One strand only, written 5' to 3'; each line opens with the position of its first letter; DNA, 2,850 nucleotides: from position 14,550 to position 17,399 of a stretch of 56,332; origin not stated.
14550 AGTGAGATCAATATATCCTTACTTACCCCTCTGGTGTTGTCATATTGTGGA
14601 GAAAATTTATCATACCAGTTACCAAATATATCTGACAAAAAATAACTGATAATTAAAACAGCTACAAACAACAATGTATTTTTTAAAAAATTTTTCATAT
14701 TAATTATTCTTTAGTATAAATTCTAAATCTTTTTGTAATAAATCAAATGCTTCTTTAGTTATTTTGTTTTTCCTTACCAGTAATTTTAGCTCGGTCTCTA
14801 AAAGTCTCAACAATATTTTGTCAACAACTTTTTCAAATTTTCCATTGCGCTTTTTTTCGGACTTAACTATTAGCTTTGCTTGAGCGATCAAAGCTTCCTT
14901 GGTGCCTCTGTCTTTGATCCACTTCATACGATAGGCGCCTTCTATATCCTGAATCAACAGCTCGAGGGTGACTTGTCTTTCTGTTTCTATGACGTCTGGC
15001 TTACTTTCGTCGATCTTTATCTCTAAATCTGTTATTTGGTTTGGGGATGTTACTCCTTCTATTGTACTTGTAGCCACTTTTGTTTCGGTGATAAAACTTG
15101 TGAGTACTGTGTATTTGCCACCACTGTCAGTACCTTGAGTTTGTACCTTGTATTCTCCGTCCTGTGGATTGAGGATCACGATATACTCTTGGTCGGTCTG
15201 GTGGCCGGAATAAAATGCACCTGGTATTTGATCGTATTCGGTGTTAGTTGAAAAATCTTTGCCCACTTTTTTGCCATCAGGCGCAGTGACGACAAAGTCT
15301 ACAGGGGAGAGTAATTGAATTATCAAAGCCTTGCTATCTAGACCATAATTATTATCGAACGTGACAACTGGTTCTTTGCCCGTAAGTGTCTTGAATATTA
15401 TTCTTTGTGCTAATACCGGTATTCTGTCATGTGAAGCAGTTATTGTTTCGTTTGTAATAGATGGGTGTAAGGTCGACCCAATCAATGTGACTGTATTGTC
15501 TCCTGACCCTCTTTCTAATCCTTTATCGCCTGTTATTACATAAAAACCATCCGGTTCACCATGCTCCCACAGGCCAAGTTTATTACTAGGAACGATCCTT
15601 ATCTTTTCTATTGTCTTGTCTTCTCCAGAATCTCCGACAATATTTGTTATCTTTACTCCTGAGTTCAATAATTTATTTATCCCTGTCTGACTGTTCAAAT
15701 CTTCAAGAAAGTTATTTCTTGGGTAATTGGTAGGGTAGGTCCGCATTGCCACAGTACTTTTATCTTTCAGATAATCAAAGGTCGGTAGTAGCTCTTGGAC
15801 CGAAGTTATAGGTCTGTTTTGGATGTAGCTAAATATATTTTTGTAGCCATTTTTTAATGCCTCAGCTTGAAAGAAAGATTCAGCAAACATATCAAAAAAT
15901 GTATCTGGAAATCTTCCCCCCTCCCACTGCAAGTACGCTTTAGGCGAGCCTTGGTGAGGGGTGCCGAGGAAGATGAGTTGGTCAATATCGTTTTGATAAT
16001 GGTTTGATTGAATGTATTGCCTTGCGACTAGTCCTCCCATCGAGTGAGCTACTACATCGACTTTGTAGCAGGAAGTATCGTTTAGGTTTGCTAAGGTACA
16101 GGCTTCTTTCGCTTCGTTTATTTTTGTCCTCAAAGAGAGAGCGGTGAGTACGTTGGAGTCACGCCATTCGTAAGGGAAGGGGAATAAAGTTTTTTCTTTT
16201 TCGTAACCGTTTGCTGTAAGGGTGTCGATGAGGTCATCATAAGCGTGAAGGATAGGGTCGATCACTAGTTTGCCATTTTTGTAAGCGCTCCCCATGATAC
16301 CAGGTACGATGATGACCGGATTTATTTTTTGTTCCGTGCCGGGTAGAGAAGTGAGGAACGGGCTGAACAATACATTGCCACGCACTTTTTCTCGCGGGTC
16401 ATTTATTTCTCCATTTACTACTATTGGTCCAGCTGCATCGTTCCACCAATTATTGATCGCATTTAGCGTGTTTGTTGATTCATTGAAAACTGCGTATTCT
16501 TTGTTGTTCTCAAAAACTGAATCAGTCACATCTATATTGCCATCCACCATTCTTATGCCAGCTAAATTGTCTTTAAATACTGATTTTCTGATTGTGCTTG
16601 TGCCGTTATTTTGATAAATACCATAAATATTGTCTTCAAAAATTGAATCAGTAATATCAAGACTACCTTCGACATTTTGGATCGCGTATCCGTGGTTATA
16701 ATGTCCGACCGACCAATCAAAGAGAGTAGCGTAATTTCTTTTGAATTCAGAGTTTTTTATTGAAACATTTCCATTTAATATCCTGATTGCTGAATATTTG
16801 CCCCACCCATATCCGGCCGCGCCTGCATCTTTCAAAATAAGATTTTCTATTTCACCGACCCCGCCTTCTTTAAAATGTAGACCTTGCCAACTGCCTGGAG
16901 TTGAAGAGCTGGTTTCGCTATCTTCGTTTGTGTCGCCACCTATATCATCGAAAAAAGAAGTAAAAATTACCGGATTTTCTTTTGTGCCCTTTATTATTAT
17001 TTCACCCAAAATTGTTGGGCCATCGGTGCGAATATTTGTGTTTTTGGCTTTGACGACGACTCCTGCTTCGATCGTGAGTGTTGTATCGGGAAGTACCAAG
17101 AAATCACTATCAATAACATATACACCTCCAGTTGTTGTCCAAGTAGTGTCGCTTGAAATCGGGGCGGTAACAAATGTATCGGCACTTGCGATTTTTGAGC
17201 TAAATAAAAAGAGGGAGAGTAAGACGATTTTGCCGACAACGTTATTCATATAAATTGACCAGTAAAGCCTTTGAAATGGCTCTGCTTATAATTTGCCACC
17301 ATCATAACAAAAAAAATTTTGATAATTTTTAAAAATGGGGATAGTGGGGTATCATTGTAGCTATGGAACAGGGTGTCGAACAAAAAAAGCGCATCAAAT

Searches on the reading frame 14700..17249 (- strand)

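Call 7: search_protein_families(library=pfam, proteins=[window:14700-17249:-], max_evalue=0.01)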
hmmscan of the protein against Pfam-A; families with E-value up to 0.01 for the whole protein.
window:14700-17249:- (849 aa): 8 families
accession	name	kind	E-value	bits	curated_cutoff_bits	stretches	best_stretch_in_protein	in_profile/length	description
PF02450.21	LCAT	-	1.2e-15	58.2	21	1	335-531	67-251/392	Lecithin:cholesterol acyltransferase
PF07819.20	PGAP1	-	1.3e-10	41.8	24.3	1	311-444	6-140/233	PGAP1-like alpha/beta domain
PF02089.21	Palm_thioest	-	5.2e-08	33.3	26.8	1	373-521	54-171/254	Palmitoyl protein thioesterase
PF24096.1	DUF7379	-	4.2e-07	30.5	33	1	371-438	46-118/191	Domain of unknown function (DUF7379)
PF01674.24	Lipase_2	-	5.8e-07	29.7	20.3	1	310-421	2-101/219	Lipase (class 2)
PF00561.26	Abhydrolase_1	-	0.00013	22.2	25.8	1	396-462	70-134/245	alpha/beta hydrolase fold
PF12146.15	Hydrolase_4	-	0.00087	19.1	27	1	391-437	72-116/239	Serine aminopeptidase, S33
PF06028.17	DUF915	-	0.0034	17.2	22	0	396-435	104-146/255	Alpha/beta hydrolase of unknown function (DUF915)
